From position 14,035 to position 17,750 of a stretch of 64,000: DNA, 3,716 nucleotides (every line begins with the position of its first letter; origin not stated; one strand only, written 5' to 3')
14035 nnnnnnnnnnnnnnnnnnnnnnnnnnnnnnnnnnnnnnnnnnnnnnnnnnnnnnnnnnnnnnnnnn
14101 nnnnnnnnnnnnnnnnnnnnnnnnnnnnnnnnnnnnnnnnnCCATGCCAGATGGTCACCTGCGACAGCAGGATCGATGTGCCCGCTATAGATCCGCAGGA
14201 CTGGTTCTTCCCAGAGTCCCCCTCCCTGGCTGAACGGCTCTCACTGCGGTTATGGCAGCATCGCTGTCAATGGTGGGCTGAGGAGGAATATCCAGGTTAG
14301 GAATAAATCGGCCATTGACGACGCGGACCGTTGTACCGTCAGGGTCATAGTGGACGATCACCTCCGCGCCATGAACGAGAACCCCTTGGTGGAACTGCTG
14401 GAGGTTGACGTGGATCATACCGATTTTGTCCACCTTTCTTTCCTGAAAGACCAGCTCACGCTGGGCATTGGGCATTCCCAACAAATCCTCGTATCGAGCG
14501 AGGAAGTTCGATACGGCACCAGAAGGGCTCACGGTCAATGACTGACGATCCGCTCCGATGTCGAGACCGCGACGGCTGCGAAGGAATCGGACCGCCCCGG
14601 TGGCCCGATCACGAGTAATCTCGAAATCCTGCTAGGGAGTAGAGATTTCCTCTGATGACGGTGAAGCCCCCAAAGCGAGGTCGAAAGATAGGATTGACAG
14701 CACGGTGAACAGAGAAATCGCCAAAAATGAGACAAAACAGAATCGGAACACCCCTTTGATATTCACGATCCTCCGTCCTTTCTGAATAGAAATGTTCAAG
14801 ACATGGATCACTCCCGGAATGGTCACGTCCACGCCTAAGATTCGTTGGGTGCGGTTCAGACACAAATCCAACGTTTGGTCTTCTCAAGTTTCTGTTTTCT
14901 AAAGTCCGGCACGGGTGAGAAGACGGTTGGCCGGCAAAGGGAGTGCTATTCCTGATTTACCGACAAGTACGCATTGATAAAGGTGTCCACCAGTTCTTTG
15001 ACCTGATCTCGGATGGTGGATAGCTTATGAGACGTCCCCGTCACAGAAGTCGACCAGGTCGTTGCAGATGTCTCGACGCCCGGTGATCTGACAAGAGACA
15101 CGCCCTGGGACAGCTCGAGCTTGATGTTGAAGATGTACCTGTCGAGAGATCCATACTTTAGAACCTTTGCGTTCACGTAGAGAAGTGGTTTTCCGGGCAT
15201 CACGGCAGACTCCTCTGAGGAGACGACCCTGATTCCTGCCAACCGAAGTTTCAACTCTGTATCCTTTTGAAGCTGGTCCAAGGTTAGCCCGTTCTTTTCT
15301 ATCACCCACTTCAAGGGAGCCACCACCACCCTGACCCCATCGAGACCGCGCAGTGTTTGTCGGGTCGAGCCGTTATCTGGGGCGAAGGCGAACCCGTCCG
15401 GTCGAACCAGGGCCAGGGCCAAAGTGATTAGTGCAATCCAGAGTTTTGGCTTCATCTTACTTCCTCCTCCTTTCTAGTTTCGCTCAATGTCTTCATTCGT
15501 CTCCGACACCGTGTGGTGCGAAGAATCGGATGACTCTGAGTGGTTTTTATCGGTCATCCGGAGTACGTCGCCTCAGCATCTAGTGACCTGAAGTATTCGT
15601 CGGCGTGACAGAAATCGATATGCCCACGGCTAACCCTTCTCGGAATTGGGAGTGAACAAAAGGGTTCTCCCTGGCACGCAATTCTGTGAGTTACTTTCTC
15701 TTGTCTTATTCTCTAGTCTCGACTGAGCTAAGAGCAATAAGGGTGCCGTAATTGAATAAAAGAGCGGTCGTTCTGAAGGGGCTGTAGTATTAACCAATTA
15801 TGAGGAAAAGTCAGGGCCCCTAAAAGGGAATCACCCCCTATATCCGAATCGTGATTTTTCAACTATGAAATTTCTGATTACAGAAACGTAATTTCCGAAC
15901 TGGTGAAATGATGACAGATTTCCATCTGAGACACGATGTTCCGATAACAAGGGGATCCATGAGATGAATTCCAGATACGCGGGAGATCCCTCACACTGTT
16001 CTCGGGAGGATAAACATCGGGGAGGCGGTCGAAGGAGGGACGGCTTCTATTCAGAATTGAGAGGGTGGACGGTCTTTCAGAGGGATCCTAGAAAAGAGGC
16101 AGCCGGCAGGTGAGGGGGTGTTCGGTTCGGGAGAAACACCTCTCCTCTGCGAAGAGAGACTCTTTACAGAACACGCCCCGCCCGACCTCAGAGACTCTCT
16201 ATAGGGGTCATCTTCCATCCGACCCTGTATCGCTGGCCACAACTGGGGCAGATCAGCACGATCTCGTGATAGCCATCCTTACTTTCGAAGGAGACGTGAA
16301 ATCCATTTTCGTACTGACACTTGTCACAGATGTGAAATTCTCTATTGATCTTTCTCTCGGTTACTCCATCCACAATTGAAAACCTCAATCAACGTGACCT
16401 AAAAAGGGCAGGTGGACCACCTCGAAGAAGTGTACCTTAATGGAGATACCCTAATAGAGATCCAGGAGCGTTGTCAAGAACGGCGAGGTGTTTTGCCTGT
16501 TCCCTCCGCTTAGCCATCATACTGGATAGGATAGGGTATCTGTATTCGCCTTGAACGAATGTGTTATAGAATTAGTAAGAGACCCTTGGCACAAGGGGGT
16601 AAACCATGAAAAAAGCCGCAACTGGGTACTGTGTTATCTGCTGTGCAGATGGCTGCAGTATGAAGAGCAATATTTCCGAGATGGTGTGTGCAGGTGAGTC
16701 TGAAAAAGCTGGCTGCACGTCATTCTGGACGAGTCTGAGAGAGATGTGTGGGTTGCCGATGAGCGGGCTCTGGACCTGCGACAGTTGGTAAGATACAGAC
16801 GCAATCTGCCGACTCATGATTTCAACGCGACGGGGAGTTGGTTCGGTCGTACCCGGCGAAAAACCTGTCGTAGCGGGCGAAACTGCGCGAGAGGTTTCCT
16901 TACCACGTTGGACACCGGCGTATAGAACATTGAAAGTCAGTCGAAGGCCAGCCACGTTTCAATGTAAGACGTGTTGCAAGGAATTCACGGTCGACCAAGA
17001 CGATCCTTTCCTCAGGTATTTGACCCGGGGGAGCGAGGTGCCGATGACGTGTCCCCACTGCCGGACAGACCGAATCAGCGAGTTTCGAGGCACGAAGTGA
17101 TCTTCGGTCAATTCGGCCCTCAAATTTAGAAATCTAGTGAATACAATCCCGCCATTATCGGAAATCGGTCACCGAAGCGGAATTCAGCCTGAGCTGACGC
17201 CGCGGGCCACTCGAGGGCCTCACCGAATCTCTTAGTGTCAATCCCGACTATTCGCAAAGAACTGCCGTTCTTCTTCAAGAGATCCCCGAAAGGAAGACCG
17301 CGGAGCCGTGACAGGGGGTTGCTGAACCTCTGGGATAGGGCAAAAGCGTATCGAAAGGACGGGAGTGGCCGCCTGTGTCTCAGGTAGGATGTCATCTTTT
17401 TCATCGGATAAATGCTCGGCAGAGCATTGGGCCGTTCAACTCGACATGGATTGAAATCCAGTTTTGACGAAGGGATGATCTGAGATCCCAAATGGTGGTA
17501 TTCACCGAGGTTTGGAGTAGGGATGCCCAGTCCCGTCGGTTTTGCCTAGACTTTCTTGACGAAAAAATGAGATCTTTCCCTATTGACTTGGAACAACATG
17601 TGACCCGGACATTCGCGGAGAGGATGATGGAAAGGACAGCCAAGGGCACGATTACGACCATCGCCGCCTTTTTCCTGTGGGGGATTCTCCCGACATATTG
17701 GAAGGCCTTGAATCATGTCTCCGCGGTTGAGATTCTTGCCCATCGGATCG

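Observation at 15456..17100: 600-nt ORF-free tract followed by a Cys-rich 61-aa peptide and two zinc-ribbon mini-proteins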

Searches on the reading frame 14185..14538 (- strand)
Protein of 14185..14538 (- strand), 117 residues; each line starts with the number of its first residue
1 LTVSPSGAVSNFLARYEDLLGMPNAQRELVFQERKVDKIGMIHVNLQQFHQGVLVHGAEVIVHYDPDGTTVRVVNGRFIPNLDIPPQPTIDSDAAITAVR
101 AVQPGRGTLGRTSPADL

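Call 5: search_protein_families(library=pfam, proteins=[window:14185-14538:-], max_evalue=1)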
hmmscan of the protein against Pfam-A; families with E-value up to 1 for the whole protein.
window:14185-14538:- (117 aa): 2 families
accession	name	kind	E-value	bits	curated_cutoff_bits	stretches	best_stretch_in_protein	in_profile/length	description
PF07504.19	FTP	-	2.7e-11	43.6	21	1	33-74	7-48/51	Fungalysin/Thermolysin Propeptide Motif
PF09299.17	Mu-transpos_C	-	9.9e-05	22.7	21.7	1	32-79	8-59/61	Mu transposase, C-terminal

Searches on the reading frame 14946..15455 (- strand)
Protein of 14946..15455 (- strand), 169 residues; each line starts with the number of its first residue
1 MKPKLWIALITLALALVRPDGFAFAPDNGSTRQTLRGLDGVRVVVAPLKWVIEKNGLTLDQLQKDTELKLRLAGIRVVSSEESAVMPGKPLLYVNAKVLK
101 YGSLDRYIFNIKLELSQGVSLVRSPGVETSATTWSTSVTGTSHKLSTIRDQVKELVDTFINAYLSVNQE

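Call 5: search_protein_families(library=pfam, proteins=[window:14946-15455:-], max_evalue=1)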
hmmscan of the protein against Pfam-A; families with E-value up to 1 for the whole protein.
window:14946-15455:- (169 aa): 0 families

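Call 9: find_encoding_contigs(protein=window:14946-15455:-, flank=6000, max_places=10)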
Protein window:14946-15455:- (169 aa): 3 contigs read that carry it; 3 places shown.
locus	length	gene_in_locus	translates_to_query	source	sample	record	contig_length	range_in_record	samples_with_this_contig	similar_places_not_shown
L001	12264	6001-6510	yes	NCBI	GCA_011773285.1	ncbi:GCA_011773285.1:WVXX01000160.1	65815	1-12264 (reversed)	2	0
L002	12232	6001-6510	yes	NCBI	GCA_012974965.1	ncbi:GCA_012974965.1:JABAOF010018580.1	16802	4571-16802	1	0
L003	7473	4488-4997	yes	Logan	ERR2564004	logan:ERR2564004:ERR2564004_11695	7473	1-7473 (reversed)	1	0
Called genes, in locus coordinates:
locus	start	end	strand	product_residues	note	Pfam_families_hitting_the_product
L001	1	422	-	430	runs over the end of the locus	PF07690:MFS_1 (weak), PF11700:ATG22, PF07690:MFS_1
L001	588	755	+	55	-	-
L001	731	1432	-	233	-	PF07796:DUF1638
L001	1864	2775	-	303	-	PF13485:Peptidase_MA_2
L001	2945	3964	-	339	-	PF00892:EamA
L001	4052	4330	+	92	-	-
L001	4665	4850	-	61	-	-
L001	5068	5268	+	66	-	-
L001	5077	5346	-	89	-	-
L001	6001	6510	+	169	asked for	-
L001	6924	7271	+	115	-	PF07504:FTP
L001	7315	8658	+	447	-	PF01447:Peptidase_M4, PF02868:Peptidase_M4_C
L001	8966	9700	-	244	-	PF01135:PCMT, PF01209:Ubie_methyltran, PF13489:Methyltransf_23, PF02353:CMAS (weak), PF13847:Methyltransf_31, PF08241:Methyltransf_11, PF08242:Methyltransf_12, PF13649:Methyltransf_25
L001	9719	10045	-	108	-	PF00893:Multi_Drug_Res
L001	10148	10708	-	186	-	PF04542:Sigma70_r2, PF08281:Sigma70_r4_2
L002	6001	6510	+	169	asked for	-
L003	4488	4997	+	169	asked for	-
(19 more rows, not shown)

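Call 29: find_related_loci(query=A3, collection=genome_contigs, flank=6000)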
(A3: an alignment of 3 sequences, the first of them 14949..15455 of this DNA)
Query A3 (169 aa) in genome_contigs; peptide patterns used: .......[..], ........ (x = any residue, [..] = any of these).
167 stretches matched a pattern, but none encodes a relative of the query by tblastn (E <= 1e-3).
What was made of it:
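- Tried and rejected: A genome scan with p169 found none (call 29).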

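Call 39: search_protein_families(library=ncbifam, proteins=[window:14949-15455:-], max_evalue=10)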
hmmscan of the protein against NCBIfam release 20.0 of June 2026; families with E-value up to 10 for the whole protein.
window:14949-15455:- (169 aa): 0 families

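Call 70: search_solved_structures(query=window:14949-15455:-, max_evalue=1)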
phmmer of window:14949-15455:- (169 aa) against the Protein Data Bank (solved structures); distinct sequences matched with E-value up to 1: 0.

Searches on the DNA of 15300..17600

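Call 4: search_rna_families(source=window, start=15300, end=17600, threshold=evalue, max_evalue=10)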
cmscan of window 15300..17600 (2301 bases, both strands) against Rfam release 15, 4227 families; matches with E-value up to 10: 6.
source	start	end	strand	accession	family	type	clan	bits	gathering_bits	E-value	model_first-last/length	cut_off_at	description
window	15796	15879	+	RF01177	snR67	Gene; snRNA; snoRNA; CD-box;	CL00053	19.5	55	0.55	1-83/83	no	Small nucleolar RNA snR67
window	15873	15931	+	RF01308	sR58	Gene; snRNA; snoRNA; CD-box;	-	19.1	55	0.37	1-55/55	no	Small nucleolar RNA sR58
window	15652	15740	-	RF03109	Thermales-rpoB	Cis-reg;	-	18.6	77.3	0.78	1-89/89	no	Thermales-rpoB RNA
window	17329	17384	+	RF02263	MAT2A_D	Cis-reg;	-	18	32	1.5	1-41/41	no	MAT2A 3'UTR stem loop D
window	15906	16068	+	RF02193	TCL6_3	Gene; lncRNA;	-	16.9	40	1.3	1-139/139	no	T-cell leukemia/lymphoma 6 conserved region 3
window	16186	16233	-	RF01126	sR41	Gene; snRNA; snoRNA; CD-box;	-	12.3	54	9.3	1-53/53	no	Small nucleolar RNA sR41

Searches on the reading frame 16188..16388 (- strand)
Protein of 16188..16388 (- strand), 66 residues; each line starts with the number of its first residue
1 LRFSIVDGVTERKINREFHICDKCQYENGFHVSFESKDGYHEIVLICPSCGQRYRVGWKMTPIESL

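Call 5: search_protein_families(library=pfam, proteins=[window:16188-16388:-], max_evalue=1)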
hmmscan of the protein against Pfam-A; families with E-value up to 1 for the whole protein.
window:16188-16388:- (66 aa): 19 families
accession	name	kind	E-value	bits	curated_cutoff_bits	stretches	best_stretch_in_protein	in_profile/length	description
PF10058.14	Zn_ribbon_10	-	0.0002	21.5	24.2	1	14-52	18-52/54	ER junction formation factor lunapark, zinc ribbon finger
PF17283.8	Zn_ribbon_SprT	-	0.0019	18.7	28.1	1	11-27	17-33/38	SprT-like zinc ribbon domain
PF05129.18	Zn_ribbon_Elf1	-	0.002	18.6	29.8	1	12-57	17-59/79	Transcription elongation factor Elf1 like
PF08274.17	Zn_Ribbon_YjdM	-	0.0073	16.7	30.8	1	43-51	18-26/30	PhnA Zinc-Ribbon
PF23475.1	zf-Tbcl_FmdE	-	0.017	15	23.2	1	44-54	7-17/35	FmdE treble clef zinc finger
PF17136.10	ribosomal_L24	-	0.018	15.8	27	1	40-61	28-49/65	Ribosomal proteins 50S L24/mitochondrial 39S L24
PF13717.11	Zn_ribbon_4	-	0.02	15.3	30.3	1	46-56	4-14/36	zinc-ribbon domain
PF14803.11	Zn_ribbon_Nudix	-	0.026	14.9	25.6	0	46-51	24-29/34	Nudix N-terminal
PF21326.4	KDM6_GATAL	-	0.027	14.8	27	1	12-54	3-44/59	KDM6, GATA-like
PF12773.13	DZR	-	0.031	14.9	27.3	1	13-59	7-39/45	Double zinc ribbon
PF13597.11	NRDD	-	0.041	13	26.2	1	13-53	503-530/562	Anaerobic ribonucleoside-triphosphate reductase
PF13248.11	Zn_ribbon_3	-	0.052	13.5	27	1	47-53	5-25/26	zinc-ribbon domain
PF05207.18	Zn_ribbon_CSL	-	0.058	13.6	29.2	1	19-55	19-51/55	CSL zinc finger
PF01096.23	Zn_ribbon_TFIIS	-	0.064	13.5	21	0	46-55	30-39/39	Transcription factor S-II (TFIIS)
PF05191.20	ADK_lid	-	0.072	13.4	26.6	0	45-55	2-12/36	Adenylate kinase, active site lid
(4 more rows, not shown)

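Call 20: find_homologous_proteins(query=window:16188-16388:-, max_evalue=0.01)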
Query window:16188-16388:- (66 aa): 8 proteins with E <= 0.01 among 8 candidates.
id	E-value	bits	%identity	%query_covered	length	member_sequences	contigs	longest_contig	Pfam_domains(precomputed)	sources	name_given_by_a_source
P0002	2.2e-40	153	100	100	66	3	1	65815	-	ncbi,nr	ncbi:MAG: hypothetical protein GTN81_11820 [Proteobacteria bacterium]|nr:hypothetical protein [Pseud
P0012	3.9e-25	104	77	86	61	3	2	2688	-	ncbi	-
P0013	6.2e-25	104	70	97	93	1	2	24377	-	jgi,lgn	jgi:RNase P subunit RPR2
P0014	4.8e-24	101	71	88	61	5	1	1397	-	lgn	-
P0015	1.1e-22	97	75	85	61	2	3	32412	-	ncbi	-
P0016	1.7e-22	96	65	91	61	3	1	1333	-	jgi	jgi:hypothetical protein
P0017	1.1e-20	90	70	80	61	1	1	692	-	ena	-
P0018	3.1e-20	89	68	89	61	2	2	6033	-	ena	-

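Call 21: find_encoding_contigs(protein=P0015, flank=5000, max_places=4)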
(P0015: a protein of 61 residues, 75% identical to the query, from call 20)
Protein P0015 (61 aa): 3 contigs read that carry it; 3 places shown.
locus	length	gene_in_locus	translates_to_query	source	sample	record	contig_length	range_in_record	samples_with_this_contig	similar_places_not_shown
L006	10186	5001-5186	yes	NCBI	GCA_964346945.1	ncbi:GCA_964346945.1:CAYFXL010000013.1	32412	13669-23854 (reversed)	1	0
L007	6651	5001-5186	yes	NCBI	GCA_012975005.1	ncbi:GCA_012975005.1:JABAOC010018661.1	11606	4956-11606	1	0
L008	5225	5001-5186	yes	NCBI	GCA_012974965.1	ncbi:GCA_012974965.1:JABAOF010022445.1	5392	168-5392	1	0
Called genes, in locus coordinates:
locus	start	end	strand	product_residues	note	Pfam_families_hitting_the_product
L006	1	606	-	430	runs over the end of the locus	PF01547:SBP_bac_1, PF13416:SBP_bac_8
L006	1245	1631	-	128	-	-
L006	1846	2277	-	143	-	PF04519:Bactofilin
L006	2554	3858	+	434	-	PF07690:MFS_1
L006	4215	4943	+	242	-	PF13441:Gly-zipper_YMGG (weak)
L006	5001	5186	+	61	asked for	-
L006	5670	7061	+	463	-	PF00501:AMP-binding, PF13193:AMP-binding_C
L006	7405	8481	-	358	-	PF00180:Iso_dh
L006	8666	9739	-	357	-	PF02615:Ldh_2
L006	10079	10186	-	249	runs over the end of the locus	PF09335:VTT_dom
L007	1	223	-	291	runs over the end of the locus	PF01547:SBP_bac_1, PF13416:SBP_bac_8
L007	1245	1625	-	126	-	-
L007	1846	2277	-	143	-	PF04519:Bactofilin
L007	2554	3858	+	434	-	PF07690:MFS_1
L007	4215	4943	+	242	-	PF13441:Gly-zipper_YMGG (weak)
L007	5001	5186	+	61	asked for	-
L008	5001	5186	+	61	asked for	-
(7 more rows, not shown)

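Call 22: find_encoding_contigs(protein=P0013, flank=5000, max_places=4)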
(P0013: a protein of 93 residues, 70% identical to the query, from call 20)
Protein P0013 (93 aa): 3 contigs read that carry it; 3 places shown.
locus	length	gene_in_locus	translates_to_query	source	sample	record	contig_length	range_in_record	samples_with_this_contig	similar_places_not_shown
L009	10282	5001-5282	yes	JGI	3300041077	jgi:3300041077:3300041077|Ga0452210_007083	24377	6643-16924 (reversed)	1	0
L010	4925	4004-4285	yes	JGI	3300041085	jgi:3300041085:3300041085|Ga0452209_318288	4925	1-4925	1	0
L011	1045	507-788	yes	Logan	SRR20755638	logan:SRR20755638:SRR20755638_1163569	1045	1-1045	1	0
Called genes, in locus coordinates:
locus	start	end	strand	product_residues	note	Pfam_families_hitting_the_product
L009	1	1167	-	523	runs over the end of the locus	PF13185:GAF_2, PF01590:GAF, PF13492:GAF_3 (faint), PF00989:PAS, PF08448:PAS_4, PF13188:PAS_8, PF13426:PAS_9, PF00990:GGDEF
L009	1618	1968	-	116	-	-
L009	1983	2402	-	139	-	PF04519:Bactofilin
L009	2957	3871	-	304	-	PF02558:ApbA, PF03807:F420_oxidored (weak), PF08546:ApbA_C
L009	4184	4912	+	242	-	PF13441:Gly-zipper_YMGG (weak)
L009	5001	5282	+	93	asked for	-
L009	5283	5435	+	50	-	-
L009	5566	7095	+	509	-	PF00501:AMP-binding, PF13193:AMP-binding_C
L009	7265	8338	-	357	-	PF02615:Ldh_2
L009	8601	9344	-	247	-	PF09335:VTT_dom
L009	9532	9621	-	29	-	-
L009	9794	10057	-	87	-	-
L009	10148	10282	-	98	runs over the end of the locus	-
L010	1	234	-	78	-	?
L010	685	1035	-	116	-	-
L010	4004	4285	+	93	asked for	-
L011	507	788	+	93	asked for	-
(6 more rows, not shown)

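Call 39: search_protein_families(library=ncbifam, proteins=[window:16191-16388:-], max_evalue=10)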
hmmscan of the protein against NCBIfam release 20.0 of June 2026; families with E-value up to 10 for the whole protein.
window:16191-16388:- (66 aa): 7 families
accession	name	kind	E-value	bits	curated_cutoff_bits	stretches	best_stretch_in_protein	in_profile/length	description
NF038384.1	zinc_YnfU_fam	subfamily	0.0065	16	36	1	42-55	36-49/52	YnfU family zinc-binding protein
NF041197.2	CxxC_Se_CxxC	equivalog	0.02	15.1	40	1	41-56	15-30/53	dual CXXC motif small (seleno)protein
NF011607.0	PRK15033.1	subfamily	0.043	12.7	524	1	10-36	24-50/389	tricarballylate utilization 4Fe-4S protein TcuB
TIGR04104.1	cxxc_20_cxxc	subfamily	0.065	13.6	45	1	20-59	2-40/93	TIGR04104 family putative zinc finger protein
TIGR02487.1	NrdD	equivalog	0.07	11.6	326.35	1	14-53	523-549/581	anaerobic ribonucleoside-triphosphate reductase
TIGR00143.1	hypF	equivalog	0.12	10.5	466.1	1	11-58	141-184/741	carbamoyltransferase HypF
NF041911.1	HVO_0649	equivalog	0.26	11.2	70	1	38-60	16-39/65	HVO_0649 family zinc finger protein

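Call 45: find_encoding_contigs(protein=P0012, flank=5000, max_places=6)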
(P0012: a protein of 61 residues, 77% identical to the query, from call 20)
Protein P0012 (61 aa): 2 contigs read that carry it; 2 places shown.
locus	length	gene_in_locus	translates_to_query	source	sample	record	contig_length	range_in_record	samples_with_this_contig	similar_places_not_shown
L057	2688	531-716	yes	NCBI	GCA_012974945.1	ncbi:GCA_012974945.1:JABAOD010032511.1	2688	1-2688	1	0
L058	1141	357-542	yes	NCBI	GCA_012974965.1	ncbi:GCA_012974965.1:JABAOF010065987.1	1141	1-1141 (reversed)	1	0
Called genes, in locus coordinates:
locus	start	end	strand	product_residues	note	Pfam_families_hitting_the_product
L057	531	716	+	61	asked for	-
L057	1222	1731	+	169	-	-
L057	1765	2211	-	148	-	-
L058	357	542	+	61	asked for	-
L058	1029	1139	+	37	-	?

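Call 89: predict_structure(alignment_id=A11)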
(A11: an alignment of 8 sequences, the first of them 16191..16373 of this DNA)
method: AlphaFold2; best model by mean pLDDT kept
length: 61 residues; sequences in the alignment: 8
mean_pLDDT: 74.3   pTM: 0.57
mean pLDDT of the five models: 74.3, 71.1, 71.0, 68.3, 68.2
residues with pLDDT >= 90: 3; 70-90: 34; 50-70: 20; < 50: 4
segments of 3 or more residues with pLDDT < 50: none
pLDDT, mean of each block of 10 residues (from residue 1): 57 76 85 80 88 63 47
secondary structure, 60 per line:
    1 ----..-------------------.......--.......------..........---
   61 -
elements in order: E26-32 E35-41 E48-57
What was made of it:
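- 16188..16373 (-): zr66: zinc-ribbon mini-protein, true length 61 aa (GTG 16373, SD GAGG), CxxC-x22-CxxC. The 66-aa ORF runs to 16388. AF2 model with three beta strands, pLDDT 74 (call 89).
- On Zinc ribbon fold (generic): The AF2 model has three strands and pLDDT 74 (call 89).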

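Call 91: fold_search(model_id=the predicted structure, library=pdb)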
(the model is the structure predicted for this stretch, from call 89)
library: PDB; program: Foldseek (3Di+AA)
matches with E <= 10: 470; with E <= 0.001: 0
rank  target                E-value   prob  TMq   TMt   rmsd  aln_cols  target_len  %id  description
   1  3qt1_I                4.2e-01  0.51  0.42  0.52   7.9        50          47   14  RNA polymerase II variant containing A Chimeric RPB9-C11 subunit (released 2011-03-23)
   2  8u9r_I                5.4e-01  0.77  0.46  0.27   2.3        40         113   18  STRUCTURAL BASIS OF TRANSCRIPTION: RNA POLYMERASE II SUBSTRATE BINDING AND METAL COORDINATION USING A FREE-ELECTRON LA (released 2024-09-18)
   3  3how_I                5.8e-01  0.54  0.42  0.25   4.3        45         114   13  Complete RNA polymerase II elongation complex III with a T-U mismatch and a frayed RNA 3'-uridine (released 2009-07-28)
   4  6blo_I                6.9e-01  0.54  0.43  0.25   4.4        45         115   13  Pol II elongation complex with an abasic lesion at i+1 position (released 2018-02-28)
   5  6fyx_m                6.9e-01  0.33  0.34  0.16   5.6        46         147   26  Structure of a partial yeast 48S preinitiation complex with eIF5 N-terminal domain (model C1) (released 2018-12-05)
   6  3cqz_I                7.4e-01  0.51  0.43  0.24   4.3        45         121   13  Crystal structure of 10 subunit RNA polymerase II in complex with the inhibitor alpha-amanitin (released 2008-07-22)
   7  9htp_C                7.9e-01  0.41  0.35  0.27   4.3        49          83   16  Cereblon isoform 4 from Magnetospirillum gryphiswaldense in complex with glutarimide based compound 2p (released 2025-10-29)
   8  8q5b_MODEL_1_A        7.9e-01  0.21  0.33  0.34   4.7        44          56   18  Characterization of the zinc finger u-protein HVO_0758 from Haloferax volcanii: biological roles, zinc binding (released 2023-12-27)
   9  1i6h_I                1.1e+00  0.51  0.49  0.27   7.8        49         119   14  RNA POLYMERASE II ELONGATION COMPLEX (released 2001-04-23)
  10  7tol                  1.1e+00  0.30  0.34  0.06   3.1        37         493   22  X-ray crystal structure of glycerol dibiphytanyl glycerol tetraether - macrocyclic archaeol synthase (GDGT-MAS) from Met (released 2022-08-31)
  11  3i4n_I                1.1e+00  0.28  0.43  0.25   7.8        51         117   14  8-oxoguanine containing RNA polymerase II elongation complex E (released 2009-09-08)
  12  1wii_MODEL_1_A        1.3e+00  0.18  0.41  0.32  17.4        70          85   20  Solution structure of RSGI RUH-025, a DUF701 domain from mouse cDNA (released 2004-11-28)
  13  6upx_I                1.4e+00  0.23  0.42  0.24  10.0        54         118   13  RNA polymerase II elongation complex with 5-guanidinohydantoin lesion in state 1 (released 2020-06-10)
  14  8qsz_I                1.5e+00  0.51  0.46  0.33   2.4        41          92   20  Structure of s. pombe RNA polymerase II in complex with DSIF and Rat1/Rai1 (released 2024-10-23)
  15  1twa_I                1.5e+00  0.33  0.43  0.24   4.3        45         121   13  RNA polymerase II complexed with ATP (released 2004-11-16)
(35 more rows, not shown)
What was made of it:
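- Closest known: Small zinc-finger 'micro-proteins' such as Haloferax HVO_0758, Halobacterium Brz. Same: HVO_0758 appears among the weak fold matches of zr66 (call 91).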
